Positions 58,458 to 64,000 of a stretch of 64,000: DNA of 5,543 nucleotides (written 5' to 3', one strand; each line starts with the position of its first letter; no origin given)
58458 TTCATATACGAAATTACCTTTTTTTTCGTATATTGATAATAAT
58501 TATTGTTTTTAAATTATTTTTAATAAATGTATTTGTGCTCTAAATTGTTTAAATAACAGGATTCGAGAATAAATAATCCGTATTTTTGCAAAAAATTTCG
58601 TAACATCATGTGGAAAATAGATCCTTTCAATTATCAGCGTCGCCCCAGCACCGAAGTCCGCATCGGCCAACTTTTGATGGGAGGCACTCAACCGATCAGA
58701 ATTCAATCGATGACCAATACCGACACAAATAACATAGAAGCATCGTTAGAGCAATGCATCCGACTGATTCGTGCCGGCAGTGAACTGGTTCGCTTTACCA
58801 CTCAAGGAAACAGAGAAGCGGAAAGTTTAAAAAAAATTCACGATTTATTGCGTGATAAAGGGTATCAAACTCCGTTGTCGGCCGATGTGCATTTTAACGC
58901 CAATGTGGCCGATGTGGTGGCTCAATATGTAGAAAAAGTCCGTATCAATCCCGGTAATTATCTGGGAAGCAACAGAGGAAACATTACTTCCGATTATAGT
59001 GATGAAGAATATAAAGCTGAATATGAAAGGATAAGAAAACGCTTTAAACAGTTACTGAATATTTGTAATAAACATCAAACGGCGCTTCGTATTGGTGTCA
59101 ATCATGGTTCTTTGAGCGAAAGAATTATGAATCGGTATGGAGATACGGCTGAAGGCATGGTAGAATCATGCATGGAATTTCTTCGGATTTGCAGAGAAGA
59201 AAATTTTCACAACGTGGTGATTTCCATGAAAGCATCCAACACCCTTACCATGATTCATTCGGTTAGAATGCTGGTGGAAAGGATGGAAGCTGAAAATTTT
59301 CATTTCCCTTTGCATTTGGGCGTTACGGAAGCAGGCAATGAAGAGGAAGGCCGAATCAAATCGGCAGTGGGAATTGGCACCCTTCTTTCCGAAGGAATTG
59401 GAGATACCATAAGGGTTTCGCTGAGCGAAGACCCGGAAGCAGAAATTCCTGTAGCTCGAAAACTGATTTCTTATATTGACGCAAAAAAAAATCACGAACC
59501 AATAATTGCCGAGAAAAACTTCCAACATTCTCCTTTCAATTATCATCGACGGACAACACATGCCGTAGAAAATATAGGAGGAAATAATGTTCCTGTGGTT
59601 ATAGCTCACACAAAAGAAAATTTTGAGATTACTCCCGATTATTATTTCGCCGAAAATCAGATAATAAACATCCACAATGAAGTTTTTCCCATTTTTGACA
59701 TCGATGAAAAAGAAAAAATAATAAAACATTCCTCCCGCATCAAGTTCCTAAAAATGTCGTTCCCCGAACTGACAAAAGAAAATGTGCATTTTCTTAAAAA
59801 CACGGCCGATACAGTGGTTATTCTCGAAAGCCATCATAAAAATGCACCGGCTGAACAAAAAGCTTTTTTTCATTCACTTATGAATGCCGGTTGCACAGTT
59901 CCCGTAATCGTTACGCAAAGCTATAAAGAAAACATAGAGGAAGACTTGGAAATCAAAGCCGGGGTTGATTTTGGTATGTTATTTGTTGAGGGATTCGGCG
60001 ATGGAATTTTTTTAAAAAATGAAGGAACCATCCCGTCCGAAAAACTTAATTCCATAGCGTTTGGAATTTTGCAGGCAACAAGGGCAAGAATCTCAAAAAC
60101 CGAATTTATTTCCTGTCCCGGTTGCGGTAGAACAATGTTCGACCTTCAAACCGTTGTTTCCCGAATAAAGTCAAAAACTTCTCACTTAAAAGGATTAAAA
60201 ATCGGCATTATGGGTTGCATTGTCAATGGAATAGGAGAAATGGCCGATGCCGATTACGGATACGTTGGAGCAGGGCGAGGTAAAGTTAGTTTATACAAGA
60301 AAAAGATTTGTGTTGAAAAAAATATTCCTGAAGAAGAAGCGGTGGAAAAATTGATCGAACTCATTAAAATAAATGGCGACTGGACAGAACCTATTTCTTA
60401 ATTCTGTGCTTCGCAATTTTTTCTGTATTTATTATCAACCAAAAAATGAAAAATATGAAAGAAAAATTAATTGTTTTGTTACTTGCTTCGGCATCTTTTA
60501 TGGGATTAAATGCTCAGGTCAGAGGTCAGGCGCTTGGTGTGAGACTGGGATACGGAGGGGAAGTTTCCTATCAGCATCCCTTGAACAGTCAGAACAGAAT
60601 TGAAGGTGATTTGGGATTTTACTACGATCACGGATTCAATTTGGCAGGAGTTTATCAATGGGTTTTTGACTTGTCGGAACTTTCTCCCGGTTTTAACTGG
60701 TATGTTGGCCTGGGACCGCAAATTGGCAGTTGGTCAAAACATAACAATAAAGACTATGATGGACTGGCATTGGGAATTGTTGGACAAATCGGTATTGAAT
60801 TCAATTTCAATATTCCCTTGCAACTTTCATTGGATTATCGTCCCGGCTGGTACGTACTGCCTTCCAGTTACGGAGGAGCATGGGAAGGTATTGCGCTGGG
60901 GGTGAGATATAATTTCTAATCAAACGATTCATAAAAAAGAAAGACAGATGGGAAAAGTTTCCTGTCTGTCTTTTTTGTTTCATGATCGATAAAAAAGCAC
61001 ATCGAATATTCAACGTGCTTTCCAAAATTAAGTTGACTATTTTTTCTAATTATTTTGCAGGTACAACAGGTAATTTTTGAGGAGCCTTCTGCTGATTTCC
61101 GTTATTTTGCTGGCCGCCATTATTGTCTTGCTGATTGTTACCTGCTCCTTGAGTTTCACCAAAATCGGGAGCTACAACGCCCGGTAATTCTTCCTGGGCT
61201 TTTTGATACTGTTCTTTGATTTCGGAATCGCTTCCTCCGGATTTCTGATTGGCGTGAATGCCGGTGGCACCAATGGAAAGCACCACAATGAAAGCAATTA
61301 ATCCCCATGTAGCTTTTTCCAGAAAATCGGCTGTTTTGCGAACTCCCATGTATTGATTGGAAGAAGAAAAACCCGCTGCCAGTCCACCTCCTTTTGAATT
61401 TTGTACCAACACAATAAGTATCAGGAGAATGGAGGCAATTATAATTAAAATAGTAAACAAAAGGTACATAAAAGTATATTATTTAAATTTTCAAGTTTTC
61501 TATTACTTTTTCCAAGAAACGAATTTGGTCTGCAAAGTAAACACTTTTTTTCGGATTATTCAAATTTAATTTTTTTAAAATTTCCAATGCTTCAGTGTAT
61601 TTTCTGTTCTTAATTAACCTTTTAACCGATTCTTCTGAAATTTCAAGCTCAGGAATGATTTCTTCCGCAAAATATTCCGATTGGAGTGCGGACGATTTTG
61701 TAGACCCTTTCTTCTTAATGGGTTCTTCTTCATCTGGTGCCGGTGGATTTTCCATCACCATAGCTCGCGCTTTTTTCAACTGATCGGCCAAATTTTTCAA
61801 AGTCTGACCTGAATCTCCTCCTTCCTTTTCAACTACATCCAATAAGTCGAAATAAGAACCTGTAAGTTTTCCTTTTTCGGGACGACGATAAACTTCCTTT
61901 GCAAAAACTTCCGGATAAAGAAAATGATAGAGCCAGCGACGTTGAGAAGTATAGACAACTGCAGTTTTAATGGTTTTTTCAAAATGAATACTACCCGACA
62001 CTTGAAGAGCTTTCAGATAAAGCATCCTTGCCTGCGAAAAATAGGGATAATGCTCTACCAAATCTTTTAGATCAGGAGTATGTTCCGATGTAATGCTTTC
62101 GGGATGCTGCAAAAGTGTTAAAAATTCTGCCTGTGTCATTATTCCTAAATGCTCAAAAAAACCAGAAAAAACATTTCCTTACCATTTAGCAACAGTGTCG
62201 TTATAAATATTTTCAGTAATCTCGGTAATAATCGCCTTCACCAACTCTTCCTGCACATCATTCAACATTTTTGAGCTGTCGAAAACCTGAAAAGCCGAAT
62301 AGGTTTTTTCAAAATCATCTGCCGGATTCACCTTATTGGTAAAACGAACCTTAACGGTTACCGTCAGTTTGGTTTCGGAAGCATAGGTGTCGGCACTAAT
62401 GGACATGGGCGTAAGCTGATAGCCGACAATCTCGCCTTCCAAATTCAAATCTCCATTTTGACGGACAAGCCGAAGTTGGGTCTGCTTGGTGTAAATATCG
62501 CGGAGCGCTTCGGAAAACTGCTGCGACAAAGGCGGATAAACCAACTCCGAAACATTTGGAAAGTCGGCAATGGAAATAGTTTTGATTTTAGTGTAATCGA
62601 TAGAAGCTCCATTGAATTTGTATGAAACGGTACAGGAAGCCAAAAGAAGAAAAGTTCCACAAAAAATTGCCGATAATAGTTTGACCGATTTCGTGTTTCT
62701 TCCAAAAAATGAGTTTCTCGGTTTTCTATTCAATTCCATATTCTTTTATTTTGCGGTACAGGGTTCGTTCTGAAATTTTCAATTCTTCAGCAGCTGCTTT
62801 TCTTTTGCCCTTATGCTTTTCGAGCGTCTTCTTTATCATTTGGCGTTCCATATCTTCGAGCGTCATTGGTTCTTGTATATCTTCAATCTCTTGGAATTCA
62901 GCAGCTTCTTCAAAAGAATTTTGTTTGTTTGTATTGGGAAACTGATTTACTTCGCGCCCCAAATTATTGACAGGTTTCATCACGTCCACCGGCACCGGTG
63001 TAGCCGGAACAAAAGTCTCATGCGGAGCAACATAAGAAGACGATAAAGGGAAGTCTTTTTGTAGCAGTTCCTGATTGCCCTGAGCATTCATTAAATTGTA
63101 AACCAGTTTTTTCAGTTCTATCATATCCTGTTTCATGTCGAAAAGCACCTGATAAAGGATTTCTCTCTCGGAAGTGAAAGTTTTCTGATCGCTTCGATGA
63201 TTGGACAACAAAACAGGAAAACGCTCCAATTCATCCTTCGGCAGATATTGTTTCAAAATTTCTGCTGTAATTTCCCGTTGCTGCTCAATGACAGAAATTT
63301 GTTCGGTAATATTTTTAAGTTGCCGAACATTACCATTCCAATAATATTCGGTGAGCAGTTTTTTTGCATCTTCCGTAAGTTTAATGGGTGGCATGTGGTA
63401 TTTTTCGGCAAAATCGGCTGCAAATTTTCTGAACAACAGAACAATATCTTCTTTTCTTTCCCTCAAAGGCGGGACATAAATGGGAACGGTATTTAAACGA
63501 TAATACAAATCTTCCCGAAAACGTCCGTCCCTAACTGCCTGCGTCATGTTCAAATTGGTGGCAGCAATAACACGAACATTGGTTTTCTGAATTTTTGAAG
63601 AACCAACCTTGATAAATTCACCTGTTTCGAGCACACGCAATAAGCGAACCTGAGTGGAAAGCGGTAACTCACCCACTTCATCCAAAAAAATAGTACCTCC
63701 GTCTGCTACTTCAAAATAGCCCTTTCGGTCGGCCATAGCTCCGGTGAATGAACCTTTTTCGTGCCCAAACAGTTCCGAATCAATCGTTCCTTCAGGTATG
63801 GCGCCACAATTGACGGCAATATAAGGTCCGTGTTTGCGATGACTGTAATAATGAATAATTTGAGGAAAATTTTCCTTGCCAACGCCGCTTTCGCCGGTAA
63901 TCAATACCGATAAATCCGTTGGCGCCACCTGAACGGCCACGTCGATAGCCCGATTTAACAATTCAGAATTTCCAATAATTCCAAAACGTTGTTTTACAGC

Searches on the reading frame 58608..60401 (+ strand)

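Call 23: search_protein_families(library=pfam, proteins=[window:58608-60401:+], max_evalue=0.00001)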
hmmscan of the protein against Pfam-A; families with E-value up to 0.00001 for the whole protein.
window:58608-60401:+ (597 aa): 1 family
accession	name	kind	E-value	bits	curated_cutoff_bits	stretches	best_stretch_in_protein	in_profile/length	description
PF04551.19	GcpE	-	2.2e-123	412.1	32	2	15-301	2-258/343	GcpE protein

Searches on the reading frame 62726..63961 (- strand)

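Call 23: search_protein_families(library=pfam, proteins=[window:62726-63961:-], max_evalue=0.00001)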
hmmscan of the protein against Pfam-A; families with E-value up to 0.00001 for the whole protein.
window:62726-63961:- (411 aa): 7 families
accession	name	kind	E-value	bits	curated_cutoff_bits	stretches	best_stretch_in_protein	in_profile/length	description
PF00158.32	Sigma54_activat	-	5.7e-66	221.8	20.2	1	3-161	9-167/168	Sigma-54 interaction domain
PF25601.1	AAA_lid_14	-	3.2e-21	75.4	27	1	167-243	1-77/87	AAA+ ATPase lid domain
PF14532.12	Sigma54_activ_2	-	1e-14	55.3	25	1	11-166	16-138/138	Sigma-54 interaction domain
PF02954.25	HTH_8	-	1.1e-14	54.3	22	1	367-408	1-42/42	Bacterial regulatory protein, Fis family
PF18024.7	HTH_50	-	1.9e-07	31.1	27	1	368-410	8-49/50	Helix-turn-helix domain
PF07724.20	AAA_2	-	3.9e-07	30.7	27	0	18-146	5-134/166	AAA domain (Cdc48 subfamily)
PF07728.20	AAA_5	-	1.9e-06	28.3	22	1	19-139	2-125/139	AAA domain (dynein-related subfamily)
